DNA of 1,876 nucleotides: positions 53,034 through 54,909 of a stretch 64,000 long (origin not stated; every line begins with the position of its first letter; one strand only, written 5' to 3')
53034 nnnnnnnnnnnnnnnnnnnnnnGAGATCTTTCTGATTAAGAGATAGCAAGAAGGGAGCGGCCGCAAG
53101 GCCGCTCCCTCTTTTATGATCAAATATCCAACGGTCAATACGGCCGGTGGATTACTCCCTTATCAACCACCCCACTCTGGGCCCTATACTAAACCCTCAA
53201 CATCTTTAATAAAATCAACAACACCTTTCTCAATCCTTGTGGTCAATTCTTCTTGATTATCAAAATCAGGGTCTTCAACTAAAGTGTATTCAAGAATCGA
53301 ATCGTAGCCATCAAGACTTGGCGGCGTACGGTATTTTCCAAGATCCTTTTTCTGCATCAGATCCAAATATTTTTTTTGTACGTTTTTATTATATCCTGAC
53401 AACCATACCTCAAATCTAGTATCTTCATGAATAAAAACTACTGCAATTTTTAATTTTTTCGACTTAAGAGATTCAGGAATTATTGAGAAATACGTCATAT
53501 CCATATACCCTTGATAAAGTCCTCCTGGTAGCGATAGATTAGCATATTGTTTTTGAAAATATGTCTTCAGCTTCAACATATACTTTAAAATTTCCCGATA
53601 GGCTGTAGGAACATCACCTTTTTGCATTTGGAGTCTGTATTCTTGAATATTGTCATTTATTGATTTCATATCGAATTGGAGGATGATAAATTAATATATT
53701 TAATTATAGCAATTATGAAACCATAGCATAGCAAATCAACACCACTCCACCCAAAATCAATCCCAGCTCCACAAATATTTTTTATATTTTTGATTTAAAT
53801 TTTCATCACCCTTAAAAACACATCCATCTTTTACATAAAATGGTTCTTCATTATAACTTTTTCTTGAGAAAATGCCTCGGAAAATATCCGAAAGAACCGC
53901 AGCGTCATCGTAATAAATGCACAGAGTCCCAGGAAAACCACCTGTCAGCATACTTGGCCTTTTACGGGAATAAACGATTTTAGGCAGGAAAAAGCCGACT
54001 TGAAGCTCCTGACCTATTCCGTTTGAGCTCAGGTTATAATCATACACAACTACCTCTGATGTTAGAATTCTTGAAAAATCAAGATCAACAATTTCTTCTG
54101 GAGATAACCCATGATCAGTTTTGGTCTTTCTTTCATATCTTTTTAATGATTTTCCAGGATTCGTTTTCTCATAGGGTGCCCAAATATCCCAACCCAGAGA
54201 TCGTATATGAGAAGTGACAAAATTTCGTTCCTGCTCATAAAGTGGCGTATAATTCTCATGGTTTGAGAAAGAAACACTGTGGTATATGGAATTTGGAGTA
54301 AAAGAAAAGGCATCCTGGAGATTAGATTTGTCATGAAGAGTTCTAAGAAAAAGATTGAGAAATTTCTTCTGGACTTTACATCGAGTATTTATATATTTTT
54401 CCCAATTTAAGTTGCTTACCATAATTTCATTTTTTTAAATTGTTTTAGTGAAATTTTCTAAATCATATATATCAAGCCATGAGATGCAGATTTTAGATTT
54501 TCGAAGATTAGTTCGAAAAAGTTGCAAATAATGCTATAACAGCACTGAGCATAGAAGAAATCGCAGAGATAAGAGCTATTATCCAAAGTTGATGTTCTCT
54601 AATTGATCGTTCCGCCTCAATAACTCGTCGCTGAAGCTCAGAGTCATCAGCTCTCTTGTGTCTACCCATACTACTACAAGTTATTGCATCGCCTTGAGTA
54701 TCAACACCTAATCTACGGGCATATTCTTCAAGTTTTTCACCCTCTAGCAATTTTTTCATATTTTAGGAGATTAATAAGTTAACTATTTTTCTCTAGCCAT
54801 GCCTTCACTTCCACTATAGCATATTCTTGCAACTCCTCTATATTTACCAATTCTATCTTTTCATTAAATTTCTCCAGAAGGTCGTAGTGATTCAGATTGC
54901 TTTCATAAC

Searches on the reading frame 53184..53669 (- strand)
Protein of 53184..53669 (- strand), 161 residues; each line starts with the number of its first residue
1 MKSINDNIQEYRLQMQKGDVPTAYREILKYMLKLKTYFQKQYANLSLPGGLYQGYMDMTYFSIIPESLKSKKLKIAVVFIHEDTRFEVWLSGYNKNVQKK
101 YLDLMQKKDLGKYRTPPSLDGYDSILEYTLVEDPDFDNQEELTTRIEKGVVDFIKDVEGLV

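Call 3: search_protein_families(library=pfam, proteins=[window:53184-53669:-], max_evalue=0.01)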
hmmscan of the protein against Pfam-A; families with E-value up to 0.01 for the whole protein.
window:53184-53669:- (161 aa): 1 family
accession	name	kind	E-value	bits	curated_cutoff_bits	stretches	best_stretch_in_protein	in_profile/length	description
PF22526.2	DUF7000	-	2.4e-56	190.1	27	1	5-159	2-154/156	Domain of unknown function (DUF7000)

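Call 4: search_protein_families(library=ncbifam, proteins=[window:53184-53669:-], max_evalue=0.01)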
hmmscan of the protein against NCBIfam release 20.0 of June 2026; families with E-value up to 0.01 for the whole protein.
window:53184-53669:- (161 aa): 0 families

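Call 71: search_protein_families(library=padloc, proteins=[window:53184-53669:-], max_evalue=0.01)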
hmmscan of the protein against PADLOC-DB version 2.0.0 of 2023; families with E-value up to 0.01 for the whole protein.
window:53184-53669:- (161 aa): 0 families

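Call 72: search_protein_families(library=phrogs, proteins=[window:53184-53669:-], max_evalue=0.001)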
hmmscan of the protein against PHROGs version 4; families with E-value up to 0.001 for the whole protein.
window:53184-53669:- (161 aa): 0 families

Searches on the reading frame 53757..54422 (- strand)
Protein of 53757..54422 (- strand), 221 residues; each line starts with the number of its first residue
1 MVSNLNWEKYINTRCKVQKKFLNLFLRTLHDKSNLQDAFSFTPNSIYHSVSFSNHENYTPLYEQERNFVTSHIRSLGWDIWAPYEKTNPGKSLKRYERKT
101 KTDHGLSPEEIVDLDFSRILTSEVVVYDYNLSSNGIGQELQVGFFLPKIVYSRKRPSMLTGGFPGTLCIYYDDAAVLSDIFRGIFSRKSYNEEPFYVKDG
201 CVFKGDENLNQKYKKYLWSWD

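Call 3: search_protein_families(library=pfam, proteins=[window:53757-54422:-], max_evalue=0.01)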
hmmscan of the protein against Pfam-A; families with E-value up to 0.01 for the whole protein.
window:53757-54422:- (221 aa): 0 families

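Call 4: search_protein_families(library=ncbifam, proteins=[window:53757-54422:-], max_evalue=0.01)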
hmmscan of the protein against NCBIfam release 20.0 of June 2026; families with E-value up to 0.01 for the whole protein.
window:53757-54422:- (221 aa): 0 families

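Call 58: search_protein_families(library=pfam, proteins=[window:53757-54422:-], max_evalue=0.1)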
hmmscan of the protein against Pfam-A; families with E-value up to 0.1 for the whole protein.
window:53757-54422:- (221 aa): 0 families

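Call 71: search_protein_families(library=padloc, proteins=[window:53757-54422:-], max_evalue=0.01)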
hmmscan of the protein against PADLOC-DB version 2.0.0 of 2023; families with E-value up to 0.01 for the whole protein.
window:53757-54422:- (221 aa): 0 families

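Call 72: search_protein_families(library=phrogs, proteins=[window:53757-54422:-], max_evalue=0.001)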
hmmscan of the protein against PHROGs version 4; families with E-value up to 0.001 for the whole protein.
window:53757-54422:- (221 aa): 0 families

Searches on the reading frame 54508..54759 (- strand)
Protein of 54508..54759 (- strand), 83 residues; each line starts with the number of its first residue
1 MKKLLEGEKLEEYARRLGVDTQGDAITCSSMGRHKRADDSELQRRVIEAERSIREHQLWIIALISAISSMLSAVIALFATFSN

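Call 3: search_protein_families(library=pfam, proteins=[window:54508-54759:-], max_evalue=0.01)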
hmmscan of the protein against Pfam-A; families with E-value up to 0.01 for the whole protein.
window:54508-54759:- (83 aa): 0 families

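Call 4: search_protein_families(library=ncbifam, proteins=[window:54508-54759:-], max_evalue=0.01)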
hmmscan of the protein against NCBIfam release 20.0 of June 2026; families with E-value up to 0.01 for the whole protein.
window:54508-54759:- (83 aa): 0 families

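Call 58: search_protein_families(library=pfam, proteins=[window:54508-54759:-], max_evalue=0.1)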
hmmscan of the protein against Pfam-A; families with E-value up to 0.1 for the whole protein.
window:54508-54759:- (83 aa): 1 family
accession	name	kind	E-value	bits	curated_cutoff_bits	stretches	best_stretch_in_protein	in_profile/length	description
PF11166.13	DUF2951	-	0.025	15.2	26.7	1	44-79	60-93/98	Protein of unknown function (DUF2951)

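Call 71: search_protein_families(library=padloc, proteins=[window:54508-54759:-], max_evalue=0.01)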
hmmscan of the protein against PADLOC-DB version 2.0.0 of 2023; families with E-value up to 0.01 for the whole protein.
window:54508-54759:- (83 aa): 0 families

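Call 72: search_protein_families(library=phrogs, proteins=[window:54508-54759:-], max_evalue=0.001)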
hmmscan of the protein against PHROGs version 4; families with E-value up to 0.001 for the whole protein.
window:54508-54759:- (83 aa): 0 families
